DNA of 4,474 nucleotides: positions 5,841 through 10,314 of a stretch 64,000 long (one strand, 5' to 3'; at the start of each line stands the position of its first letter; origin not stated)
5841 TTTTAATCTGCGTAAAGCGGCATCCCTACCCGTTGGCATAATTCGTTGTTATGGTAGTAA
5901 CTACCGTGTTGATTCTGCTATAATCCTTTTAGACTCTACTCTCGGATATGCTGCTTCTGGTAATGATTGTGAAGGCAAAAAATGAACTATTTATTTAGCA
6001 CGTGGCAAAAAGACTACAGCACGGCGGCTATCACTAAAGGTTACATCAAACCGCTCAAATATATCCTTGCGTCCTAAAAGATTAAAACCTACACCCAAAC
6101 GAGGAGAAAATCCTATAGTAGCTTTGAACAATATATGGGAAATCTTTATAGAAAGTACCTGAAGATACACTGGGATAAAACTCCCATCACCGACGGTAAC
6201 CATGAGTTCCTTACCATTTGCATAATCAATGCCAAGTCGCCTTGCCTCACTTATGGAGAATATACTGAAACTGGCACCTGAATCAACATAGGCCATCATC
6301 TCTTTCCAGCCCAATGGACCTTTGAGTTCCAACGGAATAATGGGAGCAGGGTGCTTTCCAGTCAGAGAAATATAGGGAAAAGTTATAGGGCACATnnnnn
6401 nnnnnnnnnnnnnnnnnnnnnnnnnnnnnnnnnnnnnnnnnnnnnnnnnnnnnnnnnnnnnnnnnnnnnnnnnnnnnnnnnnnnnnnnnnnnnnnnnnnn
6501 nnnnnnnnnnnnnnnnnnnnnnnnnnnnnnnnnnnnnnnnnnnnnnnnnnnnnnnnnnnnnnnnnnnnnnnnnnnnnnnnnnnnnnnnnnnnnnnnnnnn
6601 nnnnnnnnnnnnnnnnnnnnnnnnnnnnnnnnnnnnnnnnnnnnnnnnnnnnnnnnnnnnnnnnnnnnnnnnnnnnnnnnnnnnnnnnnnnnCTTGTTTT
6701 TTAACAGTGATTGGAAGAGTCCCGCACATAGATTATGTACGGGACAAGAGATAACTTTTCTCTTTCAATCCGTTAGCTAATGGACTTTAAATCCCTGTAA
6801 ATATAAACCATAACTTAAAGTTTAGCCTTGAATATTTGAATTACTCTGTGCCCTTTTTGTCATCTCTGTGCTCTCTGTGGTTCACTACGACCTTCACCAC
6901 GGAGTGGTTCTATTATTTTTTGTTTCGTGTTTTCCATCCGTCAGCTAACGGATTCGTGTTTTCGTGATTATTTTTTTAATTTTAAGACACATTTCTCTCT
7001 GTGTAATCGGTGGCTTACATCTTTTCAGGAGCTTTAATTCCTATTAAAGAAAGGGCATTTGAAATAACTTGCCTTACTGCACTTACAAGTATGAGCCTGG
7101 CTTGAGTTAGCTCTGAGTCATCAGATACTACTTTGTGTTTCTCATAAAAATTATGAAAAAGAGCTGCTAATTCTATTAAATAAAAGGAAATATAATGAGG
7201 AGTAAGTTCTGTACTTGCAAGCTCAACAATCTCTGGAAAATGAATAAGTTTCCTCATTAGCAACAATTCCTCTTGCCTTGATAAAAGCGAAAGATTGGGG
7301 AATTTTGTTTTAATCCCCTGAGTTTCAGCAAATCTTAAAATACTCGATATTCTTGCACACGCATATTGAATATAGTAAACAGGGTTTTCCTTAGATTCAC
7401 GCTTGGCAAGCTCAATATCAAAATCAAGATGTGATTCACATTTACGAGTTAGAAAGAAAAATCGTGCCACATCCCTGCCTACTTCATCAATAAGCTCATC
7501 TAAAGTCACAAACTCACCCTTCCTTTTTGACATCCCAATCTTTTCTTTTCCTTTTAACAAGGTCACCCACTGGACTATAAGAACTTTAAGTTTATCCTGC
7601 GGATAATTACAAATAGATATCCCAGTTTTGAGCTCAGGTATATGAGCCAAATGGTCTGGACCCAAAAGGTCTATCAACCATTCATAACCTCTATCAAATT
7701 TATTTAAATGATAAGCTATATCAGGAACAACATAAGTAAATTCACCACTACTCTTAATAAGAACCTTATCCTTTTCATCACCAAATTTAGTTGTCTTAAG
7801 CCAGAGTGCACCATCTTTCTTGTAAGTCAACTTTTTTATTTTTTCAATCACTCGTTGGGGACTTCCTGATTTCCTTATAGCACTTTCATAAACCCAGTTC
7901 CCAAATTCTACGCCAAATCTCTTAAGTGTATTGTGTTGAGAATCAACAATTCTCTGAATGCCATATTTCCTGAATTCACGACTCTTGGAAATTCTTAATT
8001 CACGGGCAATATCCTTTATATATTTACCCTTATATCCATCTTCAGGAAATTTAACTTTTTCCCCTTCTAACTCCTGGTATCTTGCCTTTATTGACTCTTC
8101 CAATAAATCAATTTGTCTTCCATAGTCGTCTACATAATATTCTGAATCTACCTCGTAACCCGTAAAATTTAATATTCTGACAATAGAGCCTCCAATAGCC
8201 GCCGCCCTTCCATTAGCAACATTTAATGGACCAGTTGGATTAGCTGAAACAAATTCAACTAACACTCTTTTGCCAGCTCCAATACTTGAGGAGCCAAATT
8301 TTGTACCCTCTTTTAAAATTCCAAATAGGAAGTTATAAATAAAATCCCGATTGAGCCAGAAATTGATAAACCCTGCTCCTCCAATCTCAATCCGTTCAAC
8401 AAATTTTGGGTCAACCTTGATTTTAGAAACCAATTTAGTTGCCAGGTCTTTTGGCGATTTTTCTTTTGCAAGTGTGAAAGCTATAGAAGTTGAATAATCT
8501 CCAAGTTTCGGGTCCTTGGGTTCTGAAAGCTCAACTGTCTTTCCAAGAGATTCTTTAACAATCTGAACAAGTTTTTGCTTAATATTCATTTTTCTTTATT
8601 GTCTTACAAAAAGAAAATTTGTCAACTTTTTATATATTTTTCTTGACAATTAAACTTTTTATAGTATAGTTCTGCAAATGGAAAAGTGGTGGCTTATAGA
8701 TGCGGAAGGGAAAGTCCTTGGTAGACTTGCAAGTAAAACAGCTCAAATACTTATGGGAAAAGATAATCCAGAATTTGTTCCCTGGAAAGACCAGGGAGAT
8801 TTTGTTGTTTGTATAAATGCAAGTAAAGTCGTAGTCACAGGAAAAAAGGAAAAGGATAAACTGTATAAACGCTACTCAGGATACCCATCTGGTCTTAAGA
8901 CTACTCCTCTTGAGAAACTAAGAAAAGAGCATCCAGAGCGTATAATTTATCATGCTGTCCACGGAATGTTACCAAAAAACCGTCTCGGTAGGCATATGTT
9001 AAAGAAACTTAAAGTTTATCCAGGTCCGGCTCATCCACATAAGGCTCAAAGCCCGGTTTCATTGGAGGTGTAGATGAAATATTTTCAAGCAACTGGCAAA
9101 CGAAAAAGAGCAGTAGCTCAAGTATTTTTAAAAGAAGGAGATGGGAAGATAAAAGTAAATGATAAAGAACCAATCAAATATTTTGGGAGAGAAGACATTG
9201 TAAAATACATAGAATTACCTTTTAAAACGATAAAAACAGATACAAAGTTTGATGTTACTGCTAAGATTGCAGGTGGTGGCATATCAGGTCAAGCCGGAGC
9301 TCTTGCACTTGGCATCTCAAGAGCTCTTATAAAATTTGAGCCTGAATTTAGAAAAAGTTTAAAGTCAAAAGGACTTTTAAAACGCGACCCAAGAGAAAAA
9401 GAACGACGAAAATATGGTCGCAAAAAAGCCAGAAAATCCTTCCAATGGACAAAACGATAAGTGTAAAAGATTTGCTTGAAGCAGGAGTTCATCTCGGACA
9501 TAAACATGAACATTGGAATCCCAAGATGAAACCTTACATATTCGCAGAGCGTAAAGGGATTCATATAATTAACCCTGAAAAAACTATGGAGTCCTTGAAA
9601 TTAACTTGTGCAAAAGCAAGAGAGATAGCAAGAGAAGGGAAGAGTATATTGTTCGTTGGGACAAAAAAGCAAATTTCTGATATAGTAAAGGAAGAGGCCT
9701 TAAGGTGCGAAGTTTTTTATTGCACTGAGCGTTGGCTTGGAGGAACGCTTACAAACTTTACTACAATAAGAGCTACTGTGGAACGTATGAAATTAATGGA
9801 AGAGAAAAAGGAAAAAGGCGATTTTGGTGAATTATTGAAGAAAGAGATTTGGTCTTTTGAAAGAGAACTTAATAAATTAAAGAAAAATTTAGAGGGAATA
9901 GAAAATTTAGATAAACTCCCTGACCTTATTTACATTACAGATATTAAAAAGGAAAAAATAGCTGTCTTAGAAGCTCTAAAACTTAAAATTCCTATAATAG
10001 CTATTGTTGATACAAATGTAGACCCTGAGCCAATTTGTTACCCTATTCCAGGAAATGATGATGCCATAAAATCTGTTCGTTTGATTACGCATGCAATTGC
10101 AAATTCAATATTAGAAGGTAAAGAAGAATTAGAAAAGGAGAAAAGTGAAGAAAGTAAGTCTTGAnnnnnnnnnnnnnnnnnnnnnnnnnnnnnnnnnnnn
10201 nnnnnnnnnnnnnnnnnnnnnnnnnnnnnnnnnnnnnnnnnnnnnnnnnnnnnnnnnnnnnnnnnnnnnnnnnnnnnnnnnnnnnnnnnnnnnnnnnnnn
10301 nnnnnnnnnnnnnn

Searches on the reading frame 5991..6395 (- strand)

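Call 48: search_protein_families(library=pfam, proteins=[window:5991-6395:-], max_evalue=0.00001)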
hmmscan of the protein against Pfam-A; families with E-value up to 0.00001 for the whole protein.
window:5991-6395:- (134 aa): 1 family
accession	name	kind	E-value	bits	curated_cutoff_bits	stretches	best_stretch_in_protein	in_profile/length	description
PF13650.11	Asp_protease_2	-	3e-06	28.3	24.3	1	24-89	5-67/90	Aspartyl protease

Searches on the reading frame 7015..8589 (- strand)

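Call 48: search_protein_families(library=pfam, proteins=[window:7015-8589:-], max_evalue=0.00001)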
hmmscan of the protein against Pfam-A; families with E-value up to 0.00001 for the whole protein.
window:7015-8589:- (524 aa): 3 families
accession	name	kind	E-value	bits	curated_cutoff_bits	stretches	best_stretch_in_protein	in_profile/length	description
PF05746.21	DALR_1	-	8.3e-36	123.1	22.3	1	407-524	1-117/117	DALR anticodon binding domain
PF00750.26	tRNA-synt_1d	-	1.8e-18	67.1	23.3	1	92-370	6-298/349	tRNA synthetases class I (R), catalytic domain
PF03485.21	Arg_tRNA_synt_N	-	4e-16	59.8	21.5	1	3-78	7-84/85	Arginyl tRNA synthetase N terminal domain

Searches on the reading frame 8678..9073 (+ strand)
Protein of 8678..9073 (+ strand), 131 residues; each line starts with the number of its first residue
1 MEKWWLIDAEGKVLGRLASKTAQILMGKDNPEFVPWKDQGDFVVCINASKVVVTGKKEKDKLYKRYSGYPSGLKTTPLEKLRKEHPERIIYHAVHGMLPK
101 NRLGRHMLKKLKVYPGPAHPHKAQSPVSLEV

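Call 48: search_protein_families(library=pfam, proteins=[window:8678-9073:+], max_evalue=0.00001)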
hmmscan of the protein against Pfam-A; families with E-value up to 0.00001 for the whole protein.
window:8678-9073:+ (131 aa): 1 family
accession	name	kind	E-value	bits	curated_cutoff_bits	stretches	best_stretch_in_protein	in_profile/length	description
PF00572.24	Ribosomal_L13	-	3.5e-44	150.2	23.8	1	2-120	1-119/119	Ribosomal protein L13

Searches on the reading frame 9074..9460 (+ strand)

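Call 48: search_protein_families(library=pfam, proteins=[window:9074-9460:+], max_evalue=0.00001)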
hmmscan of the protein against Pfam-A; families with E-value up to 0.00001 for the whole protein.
window:9074-9460:+ (128 aa): 1 family
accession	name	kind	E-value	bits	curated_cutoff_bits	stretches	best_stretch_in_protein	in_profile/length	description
PF00380.25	Ribosomal_S9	-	1.2e-43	148.9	22.5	1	8-128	1-121/121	Ribosomal protein S9/S16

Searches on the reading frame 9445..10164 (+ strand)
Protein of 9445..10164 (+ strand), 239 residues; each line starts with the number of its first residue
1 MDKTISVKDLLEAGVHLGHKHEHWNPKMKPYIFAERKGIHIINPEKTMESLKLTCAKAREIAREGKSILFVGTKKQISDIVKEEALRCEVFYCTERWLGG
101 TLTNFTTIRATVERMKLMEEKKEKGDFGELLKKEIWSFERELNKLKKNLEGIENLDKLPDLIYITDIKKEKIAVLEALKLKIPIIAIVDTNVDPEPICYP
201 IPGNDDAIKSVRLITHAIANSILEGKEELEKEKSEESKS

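Call 48: search_protein_families(library=pfam, proteins=[window:9445-10164:+], max_evalue=0.00001)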
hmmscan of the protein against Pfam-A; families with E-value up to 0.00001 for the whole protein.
window:9445-10164:+ (239 aa): 1 family
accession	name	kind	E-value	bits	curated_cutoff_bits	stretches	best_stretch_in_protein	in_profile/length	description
PF00318.25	Ribosomal_S2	-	2.3e-87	292.2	26.1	1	10-225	1-216/216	Ribosomal protein S2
